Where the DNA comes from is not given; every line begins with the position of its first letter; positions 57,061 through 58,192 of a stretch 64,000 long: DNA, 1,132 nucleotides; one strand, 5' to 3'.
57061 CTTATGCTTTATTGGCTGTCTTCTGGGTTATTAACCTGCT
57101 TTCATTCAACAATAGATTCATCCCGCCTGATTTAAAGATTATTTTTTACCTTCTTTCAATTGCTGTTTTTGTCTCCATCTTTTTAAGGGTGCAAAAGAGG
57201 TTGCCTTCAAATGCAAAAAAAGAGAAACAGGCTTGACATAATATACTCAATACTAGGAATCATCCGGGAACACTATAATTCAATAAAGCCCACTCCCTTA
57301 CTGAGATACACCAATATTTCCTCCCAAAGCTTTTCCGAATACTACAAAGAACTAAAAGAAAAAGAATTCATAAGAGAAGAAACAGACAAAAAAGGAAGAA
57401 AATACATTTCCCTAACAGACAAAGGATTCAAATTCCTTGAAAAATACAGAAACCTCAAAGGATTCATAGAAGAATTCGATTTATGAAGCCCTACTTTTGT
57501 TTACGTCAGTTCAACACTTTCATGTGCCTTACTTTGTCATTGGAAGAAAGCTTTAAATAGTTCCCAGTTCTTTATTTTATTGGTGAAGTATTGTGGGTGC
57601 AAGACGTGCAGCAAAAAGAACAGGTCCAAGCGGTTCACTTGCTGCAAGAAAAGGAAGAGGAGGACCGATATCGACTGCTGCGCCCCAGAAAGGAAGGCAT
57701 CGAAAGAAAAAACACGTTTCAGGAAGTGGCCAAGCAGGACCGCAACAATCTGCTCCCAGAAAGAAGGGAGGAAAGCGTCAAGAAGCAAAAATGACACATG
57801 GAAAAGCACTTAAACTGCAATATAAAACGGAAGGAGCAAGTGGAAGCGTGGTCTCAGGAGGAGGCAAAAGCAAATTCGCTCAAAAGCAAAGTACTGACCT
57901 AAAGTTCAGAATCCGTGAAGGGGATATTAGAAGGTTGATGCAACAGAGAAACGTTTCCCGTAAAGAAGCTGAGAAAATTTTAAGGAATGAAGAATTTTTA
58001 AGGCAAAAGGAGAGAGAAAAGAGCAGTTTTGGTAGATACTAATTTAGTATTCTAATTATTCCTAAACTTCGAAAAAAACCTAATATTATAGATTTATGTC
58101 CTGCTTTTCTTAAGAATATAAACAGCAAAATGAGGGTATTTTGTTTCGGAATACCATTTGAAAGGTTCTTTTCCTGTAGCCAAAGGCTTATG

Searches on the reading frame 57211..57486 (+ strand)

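Call 39: search_protein_families(library=padloc, proteins=[window:57211-57486:+], max_evalue=0.1)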
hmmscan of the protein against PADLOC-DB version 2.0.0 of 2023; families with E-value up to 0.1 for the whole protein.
window:57211-57486:+ (91 aa): 3 families
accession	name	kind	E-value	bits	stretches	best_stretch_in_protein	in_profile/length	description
PDLC02975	WH_III-A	-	2.4e-05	22.7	1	13-78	7-67/103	-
PDLC03963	SoFic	-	0.02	12.3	1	27-70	310-352/361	-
PDLC04922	PDC-S14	-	0.037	11.3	1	29-87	151-209/305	-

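Call 40: search_protein_families(library=ncbifam, proteins=[window:57211-57486:+], max_evalue=0.1)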
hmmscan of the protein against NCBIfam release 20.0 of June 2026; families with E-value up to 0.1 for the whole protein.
window:57211-57486:+ (91 aa): 5 families
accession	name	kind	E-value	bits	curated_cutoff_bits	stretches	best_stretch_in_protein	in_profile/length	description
NF053610.1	Sso10a_fam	subfamily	3.8e-13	49.3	60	1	5-76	1-64/64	Sso10a family chromatin protein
NF006931.0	PRK09416.1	equivalog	0.00069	19.8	112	1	44-80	83-119/135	PadR family transcriptional regulator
NF010762.0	PRK14165.1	equivalog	0.00092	18.6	279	1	29-82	27-80/224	winged helix-turn-helix domain-containing protein/riboflavin kinase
TIGR02337.1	HpaR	equivalog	0.0097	15.7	121.2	1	14-80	33-100/130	homoprotocatechuate degradation operon regulator HpaR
NF004170.0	PRK05638.1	equivalog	0.052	12.1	421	1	35-79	397-441/442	threonine synthase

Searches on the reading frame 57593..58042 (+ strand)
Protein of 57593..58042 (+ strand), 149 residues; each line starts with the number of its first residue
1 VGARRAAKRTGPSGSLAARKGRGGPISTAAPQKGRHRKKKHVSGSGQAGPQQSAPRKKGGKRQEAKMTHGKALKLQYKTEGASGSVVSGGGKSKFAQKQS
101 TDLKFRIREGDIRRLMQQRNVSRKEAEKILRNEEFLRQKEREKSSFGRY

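Call 39: search_protein_families(library=padloc, proteins=[window:57593-58042:+], max_evalue=0.1)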
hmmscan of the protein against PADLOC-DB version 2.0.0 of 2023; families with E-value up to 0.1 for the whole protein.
window:57593-58042:+ (149 aa): 0 families

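Call 40: search_protein_families(library=ncbifam, proteins=[window:57593-58042:+], max_evalue=0.1)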
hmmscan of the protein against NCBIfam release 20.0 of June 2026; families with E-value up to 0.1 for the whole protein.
window:57593-58042:+ (149 aa): 2 families
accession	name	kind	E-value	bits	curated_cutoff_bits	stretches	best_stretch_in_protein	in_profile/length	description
TIGR00264.2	TIGR00264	equivalog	0.019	15.4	80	1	85-133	54-100/112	nascent polypeptide-associated complex protein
TIGR02173.1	cyt_kin_arch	equivalog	0.04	13.9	102.1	1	88-138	9-60/169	(d)CMP kinase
